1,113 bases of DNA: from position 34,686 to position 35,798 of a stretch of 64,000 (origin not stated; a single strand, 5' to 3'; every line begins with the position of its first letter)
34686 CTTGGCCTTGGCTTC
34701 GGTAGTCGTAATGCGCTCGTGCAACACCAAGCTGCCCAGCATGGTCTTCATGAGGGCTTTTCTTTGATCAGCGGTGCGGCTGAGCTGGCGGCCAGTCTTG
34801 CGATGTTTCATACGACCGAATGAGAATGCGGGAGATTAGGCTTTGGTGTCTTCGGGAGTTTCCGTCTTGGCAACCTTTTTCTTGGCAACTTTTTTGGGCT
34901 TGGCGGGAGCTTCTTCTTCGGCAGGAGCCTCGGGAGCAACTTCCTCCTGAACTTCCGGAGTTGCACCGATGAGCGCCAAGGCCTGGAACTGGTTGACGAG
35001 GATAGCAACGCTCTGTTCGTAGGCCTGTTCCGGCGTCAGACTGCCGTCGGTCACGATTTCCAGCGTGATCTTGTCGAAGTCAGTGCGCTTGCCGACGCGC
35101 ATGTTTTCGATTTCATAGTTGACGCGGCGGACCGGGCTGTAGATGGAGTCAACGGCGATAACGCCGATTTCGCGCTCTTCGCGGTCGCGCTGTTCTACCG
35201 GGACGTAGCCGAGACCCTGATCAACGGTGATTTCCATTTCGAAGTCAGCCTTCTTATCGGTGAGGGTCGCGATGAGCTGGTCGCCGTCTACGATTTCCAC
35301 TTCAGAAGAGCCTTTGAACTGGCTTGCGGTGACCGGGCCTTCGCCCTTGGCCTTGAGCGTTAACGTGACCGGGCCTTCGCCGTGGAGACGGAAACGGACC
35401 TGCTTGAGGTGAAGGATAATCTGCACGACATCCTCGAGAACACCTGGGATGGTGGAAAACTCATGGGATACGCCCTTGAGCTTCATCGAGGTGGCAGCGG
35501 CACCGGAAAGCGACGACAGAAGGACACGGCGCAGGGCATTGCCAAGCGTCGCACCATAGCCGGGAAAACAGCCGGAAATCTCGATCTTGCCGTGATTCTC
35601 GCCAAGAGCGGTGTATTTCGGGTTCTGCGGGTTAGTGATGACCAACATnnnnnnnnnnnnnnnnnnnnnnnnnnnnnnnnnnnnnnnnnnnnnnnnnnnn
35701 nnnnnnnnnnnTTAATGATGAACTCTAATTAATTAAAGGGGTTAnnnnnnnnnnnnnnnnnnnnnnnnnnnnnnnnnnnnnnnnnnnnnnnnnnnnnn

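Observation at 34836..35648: RpoA lacks the alpha C-terminal domain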

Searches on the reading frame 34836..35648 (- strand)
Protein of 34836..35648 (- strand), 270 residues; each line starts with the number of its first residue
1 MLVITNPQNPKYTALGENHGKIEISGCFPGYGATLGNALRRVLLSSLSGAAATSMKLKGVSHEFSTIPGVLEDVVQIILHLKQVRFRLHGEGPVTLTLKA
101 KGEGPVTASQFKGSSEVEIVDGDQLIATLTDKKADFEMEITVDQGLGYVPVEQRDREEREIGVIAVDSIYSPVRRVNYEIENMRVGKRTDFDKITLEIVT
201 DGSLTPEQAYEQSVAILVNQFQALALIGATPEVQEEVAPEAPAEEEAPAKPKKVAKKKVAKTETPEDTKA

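Call 3: search_protein_families(library=pfam, proteins=[window:34836-35648:-], max_evalue=10)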
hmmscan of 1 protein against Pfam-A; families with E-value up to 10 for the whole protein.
window:34836-35648:- (270 aa): 4 families
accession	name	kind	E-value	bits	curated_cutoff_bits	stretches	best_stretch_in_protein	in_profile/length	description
PF01000.31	RNA_pol_A_bac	-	3.2e-32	111.7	33.9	1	56-171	2-119/119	RNA polymerase Rpb3/RpoA insert domain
PF01193.29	RNA_pol_L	-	8.3e-20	70.7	24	1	28-221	4-74/74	RNA polymerase Rpb3/Rpb11 dimerisation domain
PF13656.11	RNA_pol_L_2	-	0.0059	16.7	27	1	192-224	40-72/75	RNA polymerase Rpb3/Rpb11 dimerisation domain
PF20869.2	FAM186A_PQQAQ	-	0.11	12.6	45.7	1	203-225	10-32/42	FAM186A, PQQAQ repeat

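Call 4: search_protein_families(library=ncbifam, proteins=[window:34836-35648:-], max_evalue=1)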
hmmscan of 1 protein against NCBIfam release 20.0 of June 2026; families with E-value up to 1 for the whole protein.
window:34836-35648:- (270 aa): 11 families
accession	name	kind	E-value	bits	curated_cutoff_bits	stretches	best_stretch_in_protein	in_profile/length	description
NF003519.0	PRK05182.2-5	equivalog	3.5e-80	269.3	277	1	15-254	17-252/320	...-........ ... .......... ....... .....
TIGR02027.1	rpoA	equivalog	5.1e-77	259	227.8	1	20-256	2-235/298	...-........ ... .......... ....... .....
NF003513.0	PRK05182.1-2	equivalog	1.8e-74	250.7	302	1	16-236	23-240/338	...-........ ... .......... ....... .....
NF003516.0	PRK05182.2-2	equivalog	3.4e-74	249.9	353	1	17-246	18-246/315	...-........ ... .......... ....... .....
NF003515.0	PRK05182.2-1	equivalog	6.6e-73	245.7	406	1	16-230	17-230/314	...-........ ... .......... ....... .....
NF003514.0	PRK05182.1-4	equivalog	3.3e-63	213.3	434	1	14-222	13-220/338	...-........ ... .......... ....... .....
NF003518.0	PRK05182.2-4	equivalog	5.8e-59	199.8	523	1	10-225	7-226/312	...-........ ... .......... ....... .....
NF003517.0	PRK05182.2-3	equivalog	2.6e-58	197.6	356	1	7-225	11-234/344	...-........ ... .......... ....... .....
NF001988.0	PRK00783.1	equivalog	0.046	13.4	153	0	184-224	217-257/266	DNA-directed RNA polymerase subunit D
NF002233.0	PRK01146.1-1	equivalog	0.067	13.1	79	1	192-214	51-73/92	DNA-directed RNA polymerase subunit L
NF002235.0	PRK01146.1-3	equivalog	0.083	13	95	1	193-218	54-79/95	DNA-directed RNA polymerase subunit L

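Call 5: search_solved_structures(query=window:34836-35648:-, show_alignments=2)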
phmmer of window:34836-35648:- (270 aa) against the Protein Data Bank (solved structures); distinct sequences matched with E-value up to 0.001: 60.
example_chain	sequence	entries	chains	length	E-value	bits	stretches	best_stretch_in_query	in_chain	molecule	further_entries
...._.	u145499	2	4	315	4.3e-60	206.4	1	17-221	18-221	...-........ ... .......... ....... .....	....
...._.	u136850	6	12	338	1.6e-59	204.5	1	22-253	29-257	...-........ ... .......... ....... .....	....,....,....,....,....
6wvj_A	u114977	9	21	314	1.4e-56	194.9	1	19-245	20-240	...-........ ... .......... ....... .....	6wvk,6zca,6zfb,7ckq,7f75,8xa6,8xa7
7l7b_A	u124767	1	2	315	2.2e-55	191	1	18-229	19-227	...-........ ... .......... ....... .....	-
1l9u_A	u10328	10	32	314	3.8e-55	190.2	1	13-241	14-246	RNA POLYMERASE, ALPHA SUBUNIT | DNA-directed RNA polymerase alpha chain | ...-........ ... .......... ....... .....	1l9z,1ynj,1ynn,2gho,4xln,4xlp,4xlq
4oir_A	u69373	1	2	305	6.4e-55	189.4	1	15-246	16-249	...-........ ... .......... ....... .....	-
1hqm_A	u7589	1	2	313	6.9e-55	189.3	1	13-241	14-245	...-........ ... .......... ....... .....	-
4mq9_A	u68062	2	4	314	7e-55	189.3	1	15-246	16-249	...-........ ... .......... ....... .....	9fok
1iw7_A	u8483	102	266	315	7e-55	189.3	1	15-246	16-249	RNA polymerase alpha subunit | DNA-directed RNA polymerase alpha chain | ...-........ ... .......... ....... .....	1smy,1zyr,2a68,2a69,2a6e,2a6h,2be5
9n9p_A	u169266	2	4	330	9.5e-55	188.9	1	18-246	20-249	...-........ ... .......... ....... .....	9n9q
1i6v_A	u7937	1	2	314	1e-54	188.8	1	13-236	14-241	DNA-DIRECTED RNA POLYMERASE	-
5tjg_A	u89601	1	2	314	1.1e-54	188.7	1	11-241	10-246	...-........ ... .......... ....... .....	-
8re4_A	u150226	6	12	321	1.4e-53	185.1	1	15-237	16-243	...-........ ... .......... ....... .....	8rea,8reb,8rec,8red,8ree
5uag_A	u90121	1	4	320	1.4e-53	185.1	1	15-237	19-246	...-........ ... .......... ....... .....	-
9w0n_a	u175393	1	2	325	1.4e-53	185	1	15-237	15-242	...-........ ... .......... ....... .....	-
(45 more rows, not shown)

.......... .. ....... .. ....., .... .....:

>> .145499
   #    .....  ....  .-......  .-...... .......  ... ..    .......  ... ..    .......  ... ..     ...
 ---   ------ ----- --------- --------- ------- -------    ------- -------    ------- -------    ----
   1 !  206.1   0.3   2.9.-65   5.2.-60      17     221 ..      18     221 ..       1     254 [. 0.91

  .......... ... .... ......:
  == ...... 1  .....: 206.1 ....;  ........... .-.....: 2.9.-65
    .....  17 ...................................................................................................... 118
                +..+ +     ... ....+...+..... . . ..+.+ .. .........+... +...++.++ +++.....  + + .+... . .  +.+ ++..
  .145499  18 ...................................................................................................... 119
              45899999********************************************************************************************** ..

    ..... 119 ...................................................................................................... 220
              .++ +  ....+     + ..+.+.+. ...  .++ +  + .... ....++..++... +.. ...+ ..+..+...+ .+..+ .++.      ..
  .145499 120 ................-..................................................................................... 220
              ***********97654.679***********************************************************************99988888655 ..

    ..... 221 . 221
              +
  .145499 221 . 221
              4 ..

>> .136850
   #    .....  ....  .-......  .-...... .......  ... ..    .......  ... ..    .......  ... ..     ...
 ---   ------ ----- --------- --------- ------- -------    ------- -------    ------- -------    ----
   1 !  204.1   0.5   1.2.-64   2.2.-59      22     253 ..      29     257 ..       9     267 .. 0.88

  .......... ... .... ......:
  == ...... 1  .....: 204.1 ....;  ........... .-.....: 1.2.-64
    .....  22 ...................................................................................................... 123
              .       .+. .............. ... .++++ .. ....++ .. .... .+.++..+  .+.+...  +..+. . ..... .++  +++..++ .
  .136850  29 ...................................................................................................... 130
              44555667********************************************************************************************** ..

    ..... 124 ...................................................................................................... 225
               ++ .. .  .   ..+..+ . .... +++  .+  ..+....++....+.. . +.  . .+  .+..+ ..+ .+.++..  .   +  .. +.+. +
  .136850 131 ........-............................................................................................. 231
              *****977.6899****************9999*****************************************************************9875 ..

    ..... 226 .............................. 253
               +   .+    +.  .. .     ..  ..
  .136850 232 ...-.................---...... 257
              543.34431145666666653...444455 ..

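Call 6: find_homologous_proteins(query=window:34836-35648:-)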
Query window:34836-35648:- (270 aa): 7997 proteins with E <= 0.001 among 8000 candidates; the best 120 are listed.
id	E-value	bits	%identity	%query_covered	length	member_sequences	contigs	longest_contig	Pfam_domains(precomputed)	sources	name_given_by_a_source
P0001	2.0e-169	579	100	100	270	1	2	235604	PF01000.32,PF01193.30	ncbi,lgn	ncbi:MAG: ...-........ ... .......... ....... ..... [Candidatus Moraniibacteriota bacterium]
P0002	6.6e-133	460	85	89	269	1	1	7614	PF01000.32,PF01193.30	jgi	jgi:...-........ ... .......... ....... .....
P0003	6.3e-116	404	77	85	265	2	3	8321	PF01000.32,PF01193.30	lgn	-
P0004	3.5e-112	392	74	84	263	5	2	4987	PF01000.32,PF01193.30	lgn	-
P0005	6.1e-112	391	74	83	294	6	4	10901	PF01000.32,PF01193.30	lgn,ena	-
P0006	8.8e-112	390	72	87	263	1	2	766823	PF01000.32,PF01193.30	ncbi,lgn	ncbi:MAG: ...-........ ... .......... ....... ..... [Candidatus Moraniibacteriota bacterium]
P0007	4.7e-111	388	70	86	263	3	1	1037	PF01000.32,PF01193.30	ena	-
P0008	1.1e-110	387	72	90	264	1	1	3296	PF01000.32,PF01193.30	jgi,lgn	jgi:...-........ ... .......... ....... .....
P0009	1.5e-110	386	73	83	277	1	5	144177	PF01000.32,PF01193.30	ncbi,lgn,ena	-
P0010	1.7e-110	386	72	84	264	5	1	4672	PF01000.32,PF01193.30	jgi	-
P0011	3.0e-110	385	71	91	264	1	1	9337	PF01000.32,PF01193.30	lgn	-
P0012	3.2e-110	385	74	81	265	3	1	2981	PF01000.32,PF01193.30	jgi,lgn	-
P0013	3.6e-110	385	71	87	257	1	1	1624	PF01000.32,PF01193.30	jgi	jgi:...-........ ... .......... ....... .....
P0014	4.4e-110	385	74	81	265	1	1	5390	PF01000.32,PF01193.30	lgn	-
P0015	4.8e-110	385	71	87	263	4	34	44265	PF01000.32,PF01193.30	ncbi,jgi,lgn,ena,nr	ncbi:MAG: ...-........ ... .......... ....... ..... [Candidatus Moranbacteria bacterium RIFCSPLOWO2_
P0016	5.4e-110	385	71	87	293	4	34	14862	PF01000.32,PF01193.30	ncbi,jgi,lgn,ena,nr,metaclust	ncbi:MAG: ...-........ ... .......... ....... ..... [Candidatus Moranbacteria bacterium CG2_30_45_14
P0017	9.0e-110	384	73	83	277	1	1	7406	PF01000.32,PF01193.30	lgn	-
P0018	1.3e-109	383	73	84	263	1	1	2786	PF01000.32,PF01193.30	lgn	-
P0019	1.4e-109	383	70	90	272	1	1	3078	PF01000.32,PF01193.30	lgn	-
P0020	1.8e-109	383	70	90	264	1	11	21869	PF01000.32,PF01193.30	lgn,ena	-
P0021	1.9e-109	383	73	84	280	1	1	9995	PF01000.32,PF01193.30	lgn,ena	-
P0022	2.1e-109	383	74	83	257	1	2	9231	PF01000.32,PF01193.30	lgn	-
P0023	2.8e-109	382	69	88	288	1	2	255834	PF01000.32,PF01193.30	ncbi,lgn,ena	-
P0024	4.9e-109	381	69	91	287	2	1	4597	PF01000.32,PF01193.30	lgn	-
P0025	6.9e-109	381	71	87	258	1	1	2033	PF01000.32,PF01193.30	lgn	-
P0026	7.0e-109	381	74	83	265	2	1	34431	PF01000.32,PF01193.30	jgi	jgi:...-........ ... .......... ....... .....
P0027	7.2e-109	381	70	92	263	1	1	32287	PF01000.32,PF01193.30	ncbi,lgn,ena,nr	ncbi:MAG: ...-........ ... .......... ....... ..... [Candidatus Moranbacteria bacterium]|nr:DNA-dire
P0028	8.7e-109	381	69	88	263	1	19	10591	PF01000.32,PF01193.30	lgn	-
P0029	9.2e-109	381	73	83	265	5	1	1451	PF01000.32,PF01193.30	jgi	jgi:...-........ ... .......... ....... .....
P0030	1.1e-108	380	72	84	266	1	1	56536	PF01000.32,PF01193.30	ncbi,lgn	-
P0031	1.2e-108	380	73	83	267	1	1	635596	PF01000.32,PF01193.30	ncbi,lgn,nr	ncbi:MAG: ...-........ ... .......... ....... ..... [Candidatus Moranbacteria bacterium]|nr:DNA-dire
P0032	1.3e-108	380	72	85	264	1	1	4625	PF01000.32,PF01193.30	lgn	-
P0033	1.7e-108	380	73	84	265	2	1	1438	PF01000.32,PF01193.30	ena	-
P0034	2.3e-108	379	73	84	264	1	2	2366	PF01000.32,PF01193.30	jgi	-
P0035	3.9e-108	379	71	89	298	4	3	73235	PF01000.32,PF01193.30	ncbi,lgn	-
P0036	5.0e-108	378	74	83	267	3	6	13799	PF01000.32,PF01193.30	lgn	-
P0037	6.4e-108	378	71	83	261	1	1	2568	PF01000.32,PF01193.30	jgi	-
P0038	8.1e-108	377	69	88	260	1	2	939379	PF01000.32,PF01193.30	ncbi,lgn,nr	ncbi:MAG: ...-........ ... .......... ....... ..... [Candidatus Moranbacteria bacterium]|nr:DNA-dire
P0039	9.8e-108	377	73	83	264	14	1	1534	PF01000.32,PF01193.30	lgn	-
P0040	1.4e-107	377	69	91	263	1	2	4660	PF01000.32,PF01193.30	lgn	-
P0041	1.4e-107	377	71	90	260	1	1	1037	PF01000.32,PF01193.30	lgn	-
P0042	1.6e-107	377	70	87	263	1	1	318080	PF01000.32,PF01193.30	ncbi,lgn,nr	ncbi:MAG: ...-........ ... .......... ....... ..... [Candidatus Moranbacteria bacterium]|nr:DNA-dire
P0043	1.6e-107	377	72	83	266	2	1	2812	PF01000.32,PF01193.30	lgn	-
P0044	1.6e-107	377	73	83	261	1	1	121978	PF01000.32,PF01193.30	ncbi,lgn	-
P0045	1.9e-107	376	71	89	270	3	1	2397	PF01000.32,PF01193.30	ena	-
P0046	1.9e-107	376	74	83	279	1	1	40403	PF01000.32,PF01193.30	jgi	jgi:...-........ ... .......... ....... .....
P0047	2.2e-107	376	70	90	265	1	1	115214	PF01000.32,PF01193.30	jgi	jgi:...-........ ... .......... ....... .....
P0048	2.2e-107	376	70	83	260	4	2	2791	PF01000.32,PF01193.30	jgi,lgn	-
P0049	2.5e-107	376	71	87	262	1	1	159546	PF01000.32,PF01193.30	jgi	-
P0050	2.6e-107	376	71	88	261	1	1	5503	PF01000.32,PF01193.30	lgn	-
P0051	3.1e-107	376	71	86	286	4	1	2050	PF01000.32,PF01193.30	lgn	-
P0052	3.2e-107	376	71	90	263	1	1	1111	PF01000.32,PF01193.30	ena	-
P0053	4.1e-107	375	71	83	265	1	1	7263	PF01000.32,PF01193.30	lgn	-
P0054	4.2e-107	375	71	89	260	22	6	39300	PF01000.32,PF01193.30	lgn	-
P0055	4.8e-107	375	72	83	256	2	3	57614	PF01000.32,PF01193.30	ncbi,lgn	-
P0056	4.9e-107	375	70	89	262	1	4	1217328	PF01000.32,PF01193.30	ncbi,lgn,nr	ncbi:MAG: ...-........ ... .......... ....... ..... [Candidatus Moraniibacteriota bacterium]|nr:MAG:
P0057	5.1e-107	375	70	90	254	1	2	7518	PF01000.32,PF01193.30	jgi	jgi:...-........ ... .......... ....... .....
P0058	6.3e-107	375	71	92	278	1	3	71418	PF01000.32,PF01193.30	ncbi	-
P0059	6.4e-107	375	69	91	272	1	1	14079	PF01000.32,PF01193.30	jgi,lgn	-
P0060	6.8e-107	374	71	92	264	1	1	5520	PF01000.32,PF01193.30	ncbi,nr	ncbi:MAG: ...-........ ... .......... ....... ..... [Candidatus Moraniibacteriota bacterium]|nr:MAG:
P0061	6.9e-107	374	70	91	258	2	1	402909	PF01000.32,PF01193.30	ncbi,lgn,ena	-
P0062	7.4e-107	374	70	90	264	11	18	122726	PF01000.32,PF01193.30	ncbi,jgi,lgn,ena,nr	ncbi:MAG: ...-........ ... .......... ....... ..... [Candidatus Moranbacteria bacterium]|jgi:DNA-dir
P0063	8.2e-107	374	71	92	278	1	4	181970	PF01000.32,PF01193.30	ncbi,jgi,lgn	jgi:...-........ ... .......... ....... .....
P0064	9.1e-107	374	71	83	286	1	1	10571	PF01000.32,PF01193.30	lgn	-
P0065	1.2e-106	374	73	83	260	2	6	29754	PF01000.32,PF01193.30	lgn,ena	-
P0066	1.3e-106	374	69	89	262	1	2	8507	PF01000.32,PF01193.30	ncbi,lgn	ncbi:MAG: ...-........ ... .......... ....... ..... [Candidatus Moraniibacteriota bacterium]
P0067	1.4e-106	373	68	89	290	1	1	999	PF01000.32,PF01193.30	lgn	-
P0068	1.5e-106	373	69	89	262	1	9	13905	PF01000.32,PF01193.30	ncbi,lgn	ncbi:MAG: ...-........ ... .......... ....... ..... [Candidatus Moraniibacteriota bacterium]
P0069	1.9e-106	373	71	92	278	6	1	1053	PF01000.32,PF01193.30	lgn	-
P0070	2.0e-106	373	70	87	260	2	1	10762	PF01000.32,PF01193.30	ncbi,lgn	ncbi:MAG: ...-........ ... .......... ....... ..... [Candidatus Moraniibacteriota bacterium]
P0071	2.1e-106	373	72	83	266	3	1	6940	PF01000.32,PF01193.30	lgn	-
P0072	2.2e-106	373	68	90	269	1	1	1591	PF01000.32,PF01193.30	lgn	-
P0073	2.6e-106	373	73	83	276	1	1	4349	PF01000.32,PF01193.30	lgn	-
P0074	2.8e-106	372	69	92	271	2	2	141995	PF01000.32,PF01193.30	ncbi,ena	-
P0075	3.6e-106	372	73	83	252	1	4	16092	PF01000.32,PF01193.30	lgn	-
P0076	3.8e-106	372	72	83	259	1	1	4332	PF01000.32,PF01193.30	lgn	-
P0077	3.9e-106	372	70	90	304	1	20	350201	PF01000.32,PF14520.13,PF03118.22,PF01193.30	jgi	jgi:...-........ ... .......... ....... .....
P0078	4.1e-106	372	72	83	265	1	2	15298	PF01000.32,PF01193.30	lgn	-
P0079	4.9e-106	372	69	89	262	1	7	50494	PF01000.32,PF01193.30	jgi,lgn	jgi:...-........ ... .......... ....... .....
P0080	5.3e-106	372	69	91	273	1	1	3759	PF01000.32,PF01193.30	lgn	-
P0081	6.2e-106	371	68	91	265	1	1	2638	PF01000.32,PF01193.30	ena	-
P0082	6.4e-106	371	74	83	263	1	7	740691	PF01000.32,PF01193.30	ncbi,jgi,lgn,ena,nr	ncbi:MAG: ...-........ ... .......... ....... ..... [Candidatus Moranbacteria bacterium]|jgi:DNA-dir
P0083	7.9e-106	371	68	88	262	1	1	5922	PF01000.32,PF01193.30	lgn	-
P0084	9.1e-106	371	72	83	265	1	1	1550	PF01000.32,PF01193.30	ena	-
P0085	9.7e-106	371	72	83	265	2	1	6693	PF01000.32,PF01193.30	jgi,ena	-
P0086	1.0e-105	371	68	92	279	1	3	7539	PF01000.32,PF01193.30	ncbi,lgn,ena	-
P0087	1.1e-105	371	69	90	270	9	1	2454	PF01000.32,PF01193.30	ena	-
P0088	1.2e-105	370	67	94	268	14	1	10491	PF01000.32,PF01193.30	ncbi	-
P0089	1.2e-105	370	74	83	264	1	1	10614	PF01000.32,PF01193.30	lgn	-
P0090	1.2e-105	370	72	83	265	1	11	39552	PF01000.32,PF01193.30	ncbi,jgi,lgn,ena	-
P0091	1.2e-105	370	67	91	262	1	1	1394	PF01000.32,PF01193.30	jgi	jgi:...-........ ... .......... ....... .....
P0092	1.4e-105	370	73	82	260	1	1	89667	PF01000.32,PF01193.30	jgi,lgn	-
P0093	1.8e-105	370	71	85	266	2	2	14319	PF01000.32,PF01193.30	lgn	-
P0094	1.9e-105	370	67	91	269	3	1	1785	PF01000.32,PF01193.30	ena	-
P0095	1.9e-105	370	70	90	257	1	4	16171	PF01000.32,PF01193.30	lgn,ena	-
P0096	2.0e-105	370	73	83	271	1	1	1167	PF01000.32,PF01193.30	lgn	-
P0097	2.0e-105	370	74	82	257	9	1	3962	PF01000.32,PF01193.30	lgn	-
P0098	2.1e-105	370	73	83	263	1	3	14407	PF01000.32,PF01193.30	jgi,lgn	jgi:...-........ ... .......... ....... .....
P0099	2.2e-105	370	72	85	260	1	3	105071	PF01000.32,PF01193.30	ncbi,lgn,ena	-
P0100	2.2e-105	370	72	84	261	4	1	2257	PF01000.32,PF01193.30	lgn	-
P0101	2.6e-105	369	71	83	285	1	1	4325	PF01000.32,PF01193.30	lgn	-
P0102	2.8e-105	369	73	83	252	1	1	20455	PF01000.32,PF01193.30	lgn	-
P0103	2.8e-105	369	71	83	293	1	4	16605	PF01000.32,PF01193.30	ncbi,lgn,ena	-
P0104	3.0e-105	369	71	87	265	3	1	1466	PF01000.32,PF01193.30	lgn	-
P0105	3.3e-105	369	69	89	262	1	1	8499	PF01000.32,PF01193.30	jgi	jgi:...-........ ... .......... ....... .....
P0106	3.8e-105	369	73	83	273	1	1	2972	PF01000.32,PF01193.30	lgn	-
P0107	4.3e-105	369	68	93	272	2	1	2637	PF01000.32,PF01193.30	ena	-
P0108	4.7e-105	368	68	93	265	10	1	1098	PF01000.32,PF01193.30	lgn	-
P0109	4.8e-105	368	71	84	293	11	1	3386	PF01000.32,PF01193.30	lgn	-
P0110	5.6e-105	368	67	96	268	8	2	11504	PF01000.32,PF01193.30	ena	-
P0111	6.1e-105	368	69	93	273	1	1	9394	PF01000.32,PF01193.30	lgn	-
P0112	6.8e-105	368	72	83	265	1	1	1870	PF01000.32,PF01193.30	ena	-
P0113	7.9e-105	368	69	91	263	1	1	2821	PF01000.32,PF01193.30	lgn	-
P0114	9.7e-105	367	72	83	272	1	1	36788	PF01000.32,PF01193.30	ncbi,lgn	-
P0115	9.8e-105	367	69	90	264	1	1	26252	PF01000.32,PF01193.30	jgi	jgi:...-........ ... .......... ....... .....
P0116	1.5e-104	367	71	83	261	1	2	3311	PF01000.32,PF01193.30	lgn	-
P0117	1.8e-104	367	67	91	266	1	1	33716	PF01000.32,PF01193.30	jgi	jgi:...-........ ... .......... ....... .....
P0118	2.0e-104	366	70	86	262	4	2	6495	PF01000.32,PF01193.30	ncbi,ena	-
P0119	2.0e-104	366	68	93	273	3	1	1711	PF01000.32,PF01193.30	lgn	-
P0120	2.1e-104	366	68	90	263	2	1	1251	PF01000.32,PF01193.30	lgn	-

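Call 15: find_encoding_contigs(protein=P0001, flank=10000, max_places=3)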
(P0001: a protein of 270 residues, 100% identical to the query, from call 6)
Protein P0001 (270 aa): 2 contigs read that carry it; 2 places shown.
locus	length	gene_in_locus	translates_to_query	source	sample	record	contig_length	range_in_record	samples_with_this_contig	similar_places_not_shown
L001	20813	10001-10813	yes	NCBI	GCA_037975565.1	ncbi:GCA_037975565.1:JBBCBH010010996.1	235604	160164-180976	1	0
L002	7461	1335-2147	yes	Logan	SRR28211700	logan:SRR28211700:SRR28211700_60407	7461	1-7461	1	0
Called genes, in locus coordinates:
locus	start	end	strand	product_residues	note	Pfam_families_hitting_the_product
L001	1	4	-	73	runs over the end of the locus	PF03462:PCRF (weak)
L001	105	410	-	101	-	PF01197:Ribosomal_L31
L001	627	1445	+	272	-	PF00318:Ribosomal_S2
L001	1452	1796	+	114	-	PF00889:EF_TS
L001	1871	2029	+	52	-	PF00889:EF_TS (weak)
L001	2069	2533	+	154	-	-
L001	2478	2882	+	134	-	PF07719:TPR_2 (weak), PF13181:TPR_8 (weak)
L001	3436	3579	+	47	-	-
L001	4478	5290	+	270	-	PF00156:Pribosyltran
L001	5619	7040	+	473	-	PF00348:polyprenyl_synt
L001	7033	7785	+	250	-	PF01255:Prenyltransf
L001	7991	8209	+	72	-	PF01176:eIF-1a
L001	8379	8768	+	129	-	PF00416:Ribosomal_S13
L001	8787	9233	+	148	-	PF00411:Ribosomal_S11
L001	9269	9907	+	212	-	PF00163:Ribosomal_S4, PF01479:S4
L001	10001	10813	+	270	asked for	PF01193:RNA_pol_L, PF01000:RNA_pol_A_bac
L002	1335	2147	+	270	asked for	PF01193:RNA_pol_L, PF01000:RNA_pol_A_bac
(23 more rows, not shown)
